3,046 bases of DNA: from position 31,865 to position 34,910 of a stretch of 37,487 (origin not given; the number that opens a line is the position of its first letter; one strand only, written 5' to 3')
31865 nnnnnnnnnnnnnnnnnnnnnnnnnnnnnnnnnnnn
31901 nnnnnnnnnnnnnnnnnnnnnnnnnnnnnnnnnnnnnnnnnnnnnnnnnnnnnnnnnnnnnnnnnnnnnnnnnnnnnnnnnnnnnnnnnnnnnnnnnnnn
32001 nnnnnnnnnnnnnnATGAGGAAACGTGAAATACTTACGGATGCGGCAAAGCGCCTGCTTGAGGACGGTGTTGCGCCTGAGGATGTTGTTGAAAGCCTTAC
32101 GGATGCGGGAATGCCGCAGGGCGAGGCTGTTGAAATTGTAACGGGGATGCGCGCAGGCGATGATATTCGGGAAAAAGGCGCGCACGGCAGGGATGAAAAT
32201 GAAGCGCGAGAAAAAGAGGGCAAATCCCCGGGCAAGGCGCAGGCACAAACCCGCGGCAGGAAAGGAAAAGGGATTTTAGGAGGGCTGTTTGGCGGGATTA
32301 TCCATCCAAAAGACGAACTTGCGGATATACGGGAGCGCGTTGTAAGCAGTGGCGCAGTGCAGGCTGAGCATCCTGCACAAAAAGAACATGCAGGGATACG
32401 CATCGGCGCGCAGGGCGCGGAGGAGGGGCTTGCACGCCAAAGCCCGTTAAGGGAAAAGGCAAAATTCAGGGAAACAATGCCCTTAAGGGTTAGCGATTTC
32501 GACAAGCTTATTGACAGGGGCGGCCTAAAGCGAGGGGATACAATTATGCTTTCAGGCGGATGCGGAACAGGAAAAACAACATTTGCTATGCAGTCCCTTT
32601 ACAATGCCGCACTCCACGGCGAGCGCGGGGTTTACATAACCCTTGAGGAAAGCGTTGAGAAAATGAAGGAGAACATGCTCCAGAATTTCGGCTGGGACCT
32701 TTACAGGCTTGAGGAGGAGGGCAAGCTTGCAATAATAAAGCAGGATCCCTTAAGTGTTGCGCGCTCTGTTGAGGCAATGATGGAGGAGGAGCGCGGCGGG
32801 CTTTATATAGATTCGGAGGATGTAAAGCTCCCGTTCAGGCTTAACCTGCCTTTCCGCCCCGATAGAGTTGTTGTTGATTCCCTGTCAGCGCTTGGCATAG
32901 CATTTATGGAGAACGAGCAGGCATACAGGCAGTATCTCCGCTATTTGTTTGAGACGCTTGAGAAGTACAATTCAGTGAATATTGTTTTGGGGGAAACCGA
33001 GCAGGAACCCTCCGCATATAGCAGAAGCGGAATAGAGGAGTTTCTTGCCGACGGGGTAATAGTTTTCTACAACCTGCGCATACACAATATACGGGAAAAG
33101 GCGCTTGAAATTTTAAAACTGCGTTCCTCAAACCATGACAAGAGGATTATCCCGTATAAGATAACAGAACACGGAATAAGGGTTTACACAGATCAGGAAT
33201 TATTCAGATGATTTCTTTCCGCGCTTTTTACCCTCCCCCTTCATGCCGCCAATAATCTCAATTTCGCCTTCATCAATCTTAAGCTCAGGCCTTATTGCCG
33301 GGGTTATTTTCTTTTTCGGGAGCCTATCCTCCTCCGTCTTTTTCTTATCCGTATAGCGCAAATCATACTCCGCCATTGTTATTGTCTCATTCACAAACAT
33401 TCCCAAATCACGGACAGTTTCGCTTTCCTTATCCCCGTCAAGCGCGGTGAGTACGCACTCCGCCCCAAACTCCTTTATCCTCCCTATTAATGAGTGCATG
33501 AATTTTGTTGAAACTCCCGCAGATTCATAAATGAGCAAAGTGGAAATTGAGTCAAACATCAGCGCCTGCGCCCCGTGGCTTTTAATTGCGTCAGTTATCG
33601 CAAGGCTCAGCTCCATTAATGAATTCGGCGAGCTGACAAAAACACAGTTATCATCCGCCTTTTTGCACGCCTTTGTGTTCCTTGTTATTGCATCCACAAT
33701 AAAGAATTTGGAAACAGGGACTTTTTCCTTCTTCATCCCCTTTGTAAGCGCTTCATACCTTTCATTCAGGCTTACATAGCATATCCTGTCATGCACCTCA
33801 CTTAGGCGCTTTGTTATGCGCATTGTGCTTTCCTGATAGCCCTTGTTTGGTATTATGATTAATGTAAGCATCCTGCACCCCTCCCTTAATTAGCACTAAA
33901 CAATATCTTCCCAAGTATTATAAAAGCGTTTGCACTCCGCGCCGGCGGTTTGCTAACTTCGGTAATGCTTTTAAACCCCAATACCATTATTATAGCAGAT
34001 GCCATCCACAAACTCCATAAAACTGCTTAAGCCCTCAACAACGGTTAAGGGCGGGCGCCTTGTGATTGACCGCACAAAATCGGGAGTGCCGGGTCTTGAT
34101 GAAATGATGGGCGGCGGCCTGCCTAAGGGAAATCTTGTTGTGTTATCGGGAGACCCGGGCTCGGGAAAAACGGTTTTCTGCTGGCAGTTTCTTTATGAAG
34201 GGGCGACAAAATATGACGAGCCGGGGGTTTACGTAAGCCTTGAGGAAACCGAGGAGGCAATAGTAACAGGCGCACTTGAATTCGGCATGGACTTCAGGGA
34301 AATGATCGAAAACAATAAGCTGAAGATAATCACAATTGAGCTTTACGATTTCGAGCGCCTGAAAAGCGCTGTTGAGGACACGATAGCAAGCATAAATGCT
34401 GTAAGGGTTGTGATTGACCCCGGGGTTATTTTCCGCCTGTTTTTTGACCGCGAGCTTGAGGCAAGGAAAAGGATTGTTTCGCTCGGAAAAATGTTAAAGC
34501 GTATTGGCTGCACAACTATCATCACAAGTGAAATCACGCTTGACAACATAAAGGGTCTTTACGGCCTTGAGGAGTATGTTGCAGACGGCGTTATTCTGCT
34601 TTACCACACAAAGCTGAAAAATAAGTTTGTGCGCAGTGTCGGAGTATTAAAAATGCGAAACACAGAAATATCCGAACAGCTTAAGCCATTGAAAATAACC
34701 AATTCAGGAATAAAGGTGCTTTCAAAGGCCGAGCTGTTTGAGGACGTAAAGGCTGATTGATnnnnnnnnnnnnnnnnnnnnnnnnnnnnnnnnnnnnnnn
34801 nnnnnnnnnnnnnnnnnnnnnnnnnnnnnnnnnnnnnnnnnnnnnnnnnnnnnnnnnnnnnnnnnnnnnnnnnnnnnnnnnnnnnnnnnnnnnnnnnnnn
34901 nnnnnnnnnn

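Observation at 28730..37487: Uncharacterised module: two Ig-repeat single-pass surface proteins coupled to KaiC-like ATPases, Walker-A-less paralogs, a coiled-coil protein and a CheY-like receiver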

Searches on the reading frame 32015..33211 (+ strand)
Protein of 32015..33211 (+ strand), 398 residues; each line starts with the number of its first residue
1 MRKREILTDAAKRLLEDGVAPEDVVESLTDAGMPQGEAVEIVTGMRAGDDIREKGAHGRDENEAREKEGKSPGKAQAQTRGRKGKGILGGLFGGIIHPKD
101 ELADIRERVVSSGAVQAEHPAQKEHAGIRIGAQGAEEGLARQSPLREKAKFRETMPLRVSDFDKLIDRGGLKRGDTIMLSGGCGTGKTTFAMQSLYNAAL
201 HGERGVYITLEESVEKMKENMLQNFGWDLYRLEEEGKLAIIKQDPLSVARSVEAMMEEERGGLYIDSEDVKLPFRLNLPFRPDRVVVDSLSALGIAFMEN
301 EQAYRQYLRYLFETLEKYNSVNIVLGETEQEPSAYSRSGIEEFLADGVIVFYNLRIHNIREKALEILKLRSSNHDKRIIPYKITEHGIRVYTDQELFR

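Call 7: search_protein_families(library=pfam, proteins=[window:32015-33211:+], max_evalue=0.1)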
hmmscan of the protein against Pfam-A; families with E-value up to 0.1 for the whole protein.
window:32015-33211:+ (398 aa): 10 families
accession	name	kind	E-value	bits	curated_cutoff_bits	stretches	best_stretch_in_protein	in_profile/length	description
PF06745.19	ATPase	-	2.2e-50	171.6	26.6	1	159-394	5-230/231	KaiC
PF03796.21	DnaB_C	-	5.4e-05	23.1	27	1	160-224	7-70/255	DnaB-like helicase C terminal domain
PF13481.12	AAA_25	-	0.00023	21.3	27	1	163-296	23-158/195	AAA domain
PF25199.1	nSTAND_NTPase5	-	0.0015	18.8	34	1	171-212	38-79/145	Novel STAND NTPase 5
PF02367.23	TsaE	-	0.0019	18.6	26.6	1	171-241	18-86/128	Threonylcarbamoyl adenosine biosynthesis protein TsaE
PF01695.23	IstB_IS21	-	0.011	15.7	24.1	1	173-220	91-138/238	IstB-like ATP binding protein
PF20720.3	nSTAND3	-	0.013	15.7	27.2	1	171-218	14-58/155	Novel STAND NTPase 3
PF07088.17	GvpD_P-loop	-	0.034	14.5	24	1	173-221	9-56/189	GvpD gas vesicle protein, P-loop domain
PF00437.27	T2SSE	-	0.067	12.3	24.9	0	176-223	144-189/370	Type II/IV secretion system protein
PF00154.27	RecA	-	0.072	13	27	0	162-216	40-94/262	recA bacterial DNA recombination protein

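Call 8: search_protein_families(library=ncbifam, proteins=[window:32015-33211:+], max_evalue=0.1)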
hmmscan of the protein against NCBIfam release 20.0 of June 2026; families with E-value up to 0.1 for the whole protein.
window:32015-33211:+ (398 aa): 32 families (the best 25 are shown)
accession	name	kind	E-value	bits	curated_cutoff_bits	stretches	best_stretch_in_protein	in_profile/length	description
NF006799.0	PRK09302.1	equivalog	1.1e-38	133.1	408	1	157-390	15-238/515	circadian clock protein KaiC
TIGR03880.1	KaiC_arch_3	hypoth_equivalog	5.6e-36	124.2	249.45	1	162-397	5-224/224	KaiC domain-containing protein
TIGR02655.1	circ_KaiC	equivalog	7.3e-30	104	546.25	1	155-391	3-229/484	circadian clock protein KaiC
TIGR03877.1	thermo_KaiC_1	hypoth_equivalog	1.2e-25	90.4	307.25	1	161-394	10-236/238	KaiC domain-containing protein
TIGR03881.1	KaiC_arch_4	hypoth_equivalog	5.2e-21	75.4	247.8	1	157-389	5-227/231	KaiC domain-containing protein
NF004629.0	PRK05973.1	equivalog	6.8e-07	28.5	156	1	162-264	54-151/237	DNA helicase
TIGR00416.1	sms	equivalog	4.3e-05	22.4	403.05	1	158-219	79-141/454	DNA repair protein RadA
NF004723.0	PRK06067.1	subfamily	5.1e-05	22.9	194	1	160-375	21-218/243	flagellar accessory protein FlaH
NF041000.1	ATPase_ComGA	equivalog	7.3e-05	21.9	300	1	175-223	129-176/267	competence type IV pilus ATPase ComGA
TIGR00665.1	DnaB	equivalog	0.00014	20.8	385.25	1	154-223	177-245/435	replicative DNA helicase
NF038214.1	IS21_help_AAA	equivalog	0.00017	21.3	200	1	149-223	65-139/232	IS21-like element helper ATPase IstB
TIGR02237.1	recomb_radB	equivalog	0.00044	20.2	172.4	1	167-219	5-58/210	DNA repair and recombination protein RadB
NF052589.1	ArlH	equivalog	0.001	18.9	215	1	169-309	15-143/229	archaellum protein ArlH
NF005369.0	PRK06904.1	equivalog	0.001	17.9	809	1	168-225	217-275/474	replicative DNA helicase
NF006458.0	PRK08840.1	equivalog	0.0013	17.5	884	1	168-225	211-269/464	replicative DNA helicase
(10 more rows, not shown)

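Call 92: search_protein_families(library=padloc, proteins=[window:32015-33211:+], max_evalue=0.01)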
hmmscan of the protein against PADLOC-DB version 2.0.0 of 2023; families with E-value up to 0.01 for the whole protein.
window:32015-33211:+ (398 aa): 1 family
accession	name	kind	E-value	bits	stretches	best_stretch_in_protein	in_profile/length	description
PDLC04140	mad8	-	4.6e-07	27.6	1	171-331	24-151/314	mads_8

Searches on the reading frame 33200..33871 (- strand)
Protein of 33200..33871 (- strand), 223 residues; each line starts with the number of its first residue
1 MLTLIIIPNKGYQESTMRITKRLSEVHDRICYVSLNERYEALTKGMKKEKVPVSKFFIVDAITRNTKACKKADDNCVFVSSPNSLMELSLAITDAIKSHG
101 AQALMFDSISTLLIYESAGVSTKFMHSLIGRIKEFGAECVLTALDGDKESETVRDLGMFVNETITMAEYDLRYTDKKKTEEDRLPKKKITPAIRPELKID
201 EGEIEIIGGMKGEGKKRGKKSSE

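Call 7: search_protein_families(library=pfam, proteins=[window:33200-33871:-], max_evalue=0.1)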
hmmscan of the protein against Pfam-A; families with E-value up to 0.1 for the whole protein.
window:33200-33871:- (223 aa): 3 families
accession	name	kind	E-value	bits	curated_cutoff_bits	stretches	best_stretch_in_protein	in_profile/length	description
PF06745.19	ATPase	-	3.5e-08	33.5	26.6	1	25-145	46-164/231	KaiC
PF24336.1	DUF7504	-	4.6e-08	34.2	27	1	56-162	59-175/179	Family of unknown function (DUF7504)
PF23365.1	DUF7090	-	0.0017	18.5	27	1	22-156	37-172/192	Family of unknown function (DUF7090)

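Call 8: search_protein_families(library=ncbifam, proteins=[window:33200-33871:-], max_evalue=0.1)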
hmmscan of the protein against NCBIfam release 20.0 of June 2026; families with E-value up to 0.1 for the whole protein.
window:33200-33871:- (223 aa): 3 families
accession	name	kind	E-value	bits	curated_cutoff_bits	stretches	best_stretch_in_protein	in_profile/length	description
NF006799.0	PRK09302.1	equivalog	0.00022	19.9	408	1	25-164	58-196/515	circadian clock protein KaiC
TIGR03877.1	thermo_KaiC_1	hypoth_equivalog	0.00057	19.5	307.25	1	54-128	83-154/238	KaiC domain-containing protein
TIGR02655.1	circ_KaiC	equivalog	0.022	13.4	546.25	1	85-148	105-169/484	circadian clock protein KaiC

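Call 92: search_protein_families(library=padloc, proteins=[window:33200-33871:-], max_evalue=0.01)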
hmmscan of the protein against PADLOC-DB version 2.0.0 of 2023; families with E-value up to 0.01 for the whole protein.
window:33200-33871:- (223 aa): 0 families

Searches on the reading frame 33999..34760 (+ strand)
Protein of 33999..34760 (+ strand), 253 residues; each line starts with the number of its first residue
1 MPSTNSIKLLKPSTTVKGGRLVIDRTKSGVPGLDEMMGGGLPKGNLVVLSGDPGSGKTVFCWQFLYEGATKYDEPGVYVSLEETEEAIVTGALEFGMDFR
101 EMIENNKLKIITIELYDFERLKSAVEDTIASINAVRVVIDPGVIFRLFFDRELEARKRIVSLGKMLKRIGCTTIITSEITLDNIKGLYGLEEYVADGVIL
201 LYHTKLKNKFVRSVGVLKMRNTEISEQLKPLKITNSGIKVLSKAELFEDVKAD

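Call 7: search_protein_families(library=pfam, proteins=[window:33999-34760:+], max_evalue=0.1)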
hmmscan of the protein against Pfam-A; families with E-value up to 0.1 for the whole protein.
window:33999-34760:+ (253 aa): 15 families
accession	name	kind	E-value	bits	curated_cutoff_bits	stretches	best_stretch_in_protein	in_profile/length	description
PF06745.19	ATPase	-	1.2e-58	198.6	26.6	1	27-244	2-230/231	KaiC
PF03796.21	DnaB_C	-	1.3e-08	35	27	1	27-127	3-98/255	DnaB-like helicase C terminal domain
PF13481.12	AAA_25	-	3.8e-07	30.4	27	1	21-141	10-151/195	AAA domain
PF20720.3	nSTAND3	-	0.0002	21.5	27.2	1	43-87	16-60/155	Novel STAND NTPase 3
PF07088.17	GvpD_P-loop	-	0.00026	21.4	24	1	44-89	10-53/189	GvpD gas vesicle protein, P-loop domain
PF13191.12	AAA_16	-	0.0024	18.8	32.6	1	44-87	24-63/167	AAA ATPase domain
PF23442.1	DUF7125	-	0.0064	16.1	29.1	1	25-63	3-41/207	Family of unknown function (DUF7125)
PF00154.27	RecA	-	0.0098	15.8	27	1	22-84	29-91/262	recA bacterial DNA recombination protein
PF09848.15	SLFN-g3_helicase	-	0.0098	15.6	24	1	46-94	3-52/354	Schlafen group 3, DNA/RNA helicase domain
PF01709.26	Transcrip_reg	-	0.039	14.1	27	1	62-145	51-130/160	TACO1/YebC second and third domain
PF13401.12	AAA_22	-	0.046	14.5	27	1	45-139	6-90/130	AAA domain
PF02367.23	TsaE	-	0.05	14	26.6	0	37-65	14-42/128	Threonylcarbamoyl adenosine biosynthesis protein TsaE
PF05625.17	PAXNEB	-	0.051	13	28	1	26-52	19-45/366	PAXNEB protein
PF07693.20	KAP_NTPase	-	0.057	13.1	20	1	46-224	22-135/293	KAP family P-loop domain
PF25376.1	Pre-PUA_NSUN2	-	0.072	14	24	0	178-246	8-76/99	NSUN2 Pre-PUA domain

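Call 8: search_protein_families(library=ncbifam, proteins=[window:33999-34760:+], max_evalue=0.1)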
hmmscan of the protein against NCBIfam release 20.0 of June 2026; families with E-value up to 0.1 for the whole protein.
window:33999-34760:+ (253 aa): 28 families (the best 25 are shown)
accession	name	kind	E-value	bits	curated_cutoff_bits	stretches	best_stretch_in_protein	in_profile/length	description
TIGR03880.1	KaiC_arch_3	hypoth_equivalog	1.2e-48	165.6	249.45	1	29-247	1-224/224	KaiC domain-containing protein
NF006799.0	PRK09302.1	equivalog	9.6e-47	159.7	408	1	22-242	9-240/515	circadian clock protein KaiC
TIGR03877.1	thermo_KaiC_1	hypoth_equivalog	3.5e-41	141.3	307.25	1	23-242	1-234/238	KaiC domain-containing protein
TIGR03881.1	KaiC_arch_4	hypoth_equivalog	6.6e-35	120.9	247.8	1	25-238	2-226/231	KaiC domain-containing protein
TIGR02655.1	circ_KaiC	equivalog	2.4e-32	112.2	546.25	1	27-241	4-229/484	circadian clock protein KaiC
NF052589.1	ArlH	equivalog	1e-12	48.3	215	1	32-222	8-203/229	archaellum protein ArlH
NF004723.0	PRK06067.1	subfamily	3e-12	46.6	194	1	27-132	17-121/243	flagellar accessory protein FlaH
TIGR00416.1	sms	equivalog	1.7e-09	37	403.05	1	25-204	75-246/454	DNA repair protein RadA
TIGR00665.1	DnaB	equivalog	2e-09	36.8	385.25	1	26-127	178-274/435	replicative DNA helicase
NF006320.0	PRK08533.1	equivalog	1.9e-07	31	215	1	33-144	13-121/230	flagellar accessory protein FlaH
NF004629.0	PRK05973.1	equivalog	2.4e-07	30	156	1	40-133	60-154/237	DNA helicase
NF005852.0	PRK07773.1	equivalog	8.7e-07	27.6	780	1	26-125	200-294/886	replicative DNA helicase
TIGR03600.1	phage_DnaB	exception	1.3e-06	27.6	498.65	1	28-125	179-271/421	phage replicative helicase, DnaB family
TIGR03878.1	thermo_KaiC_2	hypoth_equivalog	1.8e-06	27.4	232.2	1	39-177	31-173/259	KaiC domain-containing protein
NF006861.0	PRK09361.1-1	equivalog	2.6e-06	27.1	278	1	27-140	6-120/235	DNA repair and recombination protein RadB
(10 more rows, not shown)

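Call 11: find_encoding_contigs(protein=window:33999-34760:+, flank=10000, max_places=6)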
Protein window:33999-34760:+ (253 aa): 3 contigs read that carry it; 3 places shown.
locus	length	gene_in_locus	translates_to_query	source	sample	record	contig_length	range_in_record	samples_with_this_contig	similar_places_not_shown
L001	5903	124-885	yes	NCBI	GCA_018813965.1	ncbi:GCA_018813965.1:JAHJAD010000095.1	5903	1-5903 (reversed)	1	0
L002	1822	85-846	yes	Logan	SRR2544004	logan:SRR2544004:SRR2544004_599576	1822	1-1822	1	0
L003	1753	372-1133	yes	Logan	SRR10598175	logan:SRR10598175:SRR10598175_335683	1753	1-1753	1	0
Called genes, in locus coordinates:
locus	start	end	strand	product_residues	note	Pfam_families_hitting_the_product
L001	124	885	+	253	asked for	PF13481:AAA_25 (weak), PF03796:DnaB_C, PF06745:ATPase, PF23442:DUF7125 (weak)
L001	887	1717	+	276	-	PF24336:DUF7504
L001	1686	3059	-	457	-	-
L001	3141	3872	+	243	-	-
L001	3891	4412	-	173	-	PF01965:DJ-1_PfpI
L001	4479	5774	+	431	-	PF14691:Fer4_20, PF01946:Thi4 (faint), PF00070:Pyr_redox (faint), PF00890:FAD_binding_2 (weak), PF01266:DAO (weak), PF07992:Pyr_redox_2, PF13450:NAD_binding_8, PF13738:Pyr_redox_3 (weak), +2 more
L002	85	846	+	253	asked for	PF13481:AAA_25 (weak), PF03796:DnaB_C, PF06745:ATPase, PF23442:DUF7125 (weak)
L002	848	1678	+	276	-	PF24336:DUF7504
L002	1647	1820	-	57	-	?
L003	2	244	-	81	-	?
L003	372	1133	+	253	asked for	PF13481:AAA_25 (weak), PF03796:DnaB_C, PF06745:ATPase, PF23442:DUF7125 (weak)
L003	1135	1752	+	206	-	?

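Call 92: search_protein_families(library=padloc, proteins=[window:33999-34760:+], max_evalue=0.01)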
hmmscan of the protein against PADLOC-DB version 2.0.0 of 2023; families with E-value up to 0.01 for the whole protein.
window:33999-34760:+ (253 aa): 1 family
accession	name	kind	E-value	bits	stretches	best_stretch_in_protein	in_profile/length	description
PDLC04140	mad8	-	0.00056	17.5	1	41-119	24-94/314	mads_8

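Call 93: search_solved_structures(query=window:33999-34757:+, max_evalue=0.00001)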
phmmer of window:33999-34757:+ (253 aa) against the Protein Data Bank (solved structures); distinct sequences matched with E-value up to 0.00001: 47.
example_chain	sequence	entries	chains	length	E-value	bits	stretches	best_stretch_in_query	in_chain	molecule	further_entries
8zn5_B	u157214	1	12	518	1.3e-60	208.3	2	21-240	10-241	KaiC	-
8zn6_F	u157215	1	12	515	4e-53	183.8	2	22-241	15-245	KaiC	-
9ofh_A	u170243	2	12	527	1.9e-49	171.7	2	22-241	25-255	Circadian clock oscillator protein KaiC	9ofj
7s65_A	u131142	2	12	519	2e-49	171.6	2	22-241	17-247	Circadian clock protein kinase KaiC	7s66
3s1a_A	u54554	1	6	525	2e-49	171.6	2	22-241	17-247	Circadian clock protein kinase kaiC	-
7x1z_A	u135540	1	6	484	2.7e-49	171.2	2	24-241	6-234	Circadian clock oscillator protein KaiC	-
3k0e_A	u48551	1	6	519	2.7e-49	171.2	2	22-241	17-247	Circadian clock protein kinase KaiC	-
7dye_A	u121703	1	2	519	2.7e-49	171.2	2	22-241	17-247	Circadian clock protein kinase KaiC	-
3k0c_A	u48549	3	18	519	2.7e-49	171.2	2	22-241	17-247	Circadian clock protein kinase KaiC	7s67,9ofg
3k0a_A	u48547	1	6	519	2.9e-49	171.1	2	22-241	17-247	Circadian clock protein kinase KaiC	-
7dyk_A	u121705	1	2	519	2.9e-49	171.1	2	22-241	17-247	Circadian clock protein kinase KaiC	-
3k0f_A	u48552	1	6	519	3e-49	171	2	22-241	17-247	Circadian clock protein kinase KaiC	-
3k09_A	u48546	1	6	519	3.1e-49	171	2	22-241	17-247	Circadian clock protein kinase kaiC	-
3jzm_A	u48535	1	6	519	3.1e-49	171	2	22-241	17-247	Circadian clock protein kinase kaiC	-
7dyi_A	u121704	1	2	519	3.2e-49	171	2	22-241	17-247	Circadian clock protein kinase KaiC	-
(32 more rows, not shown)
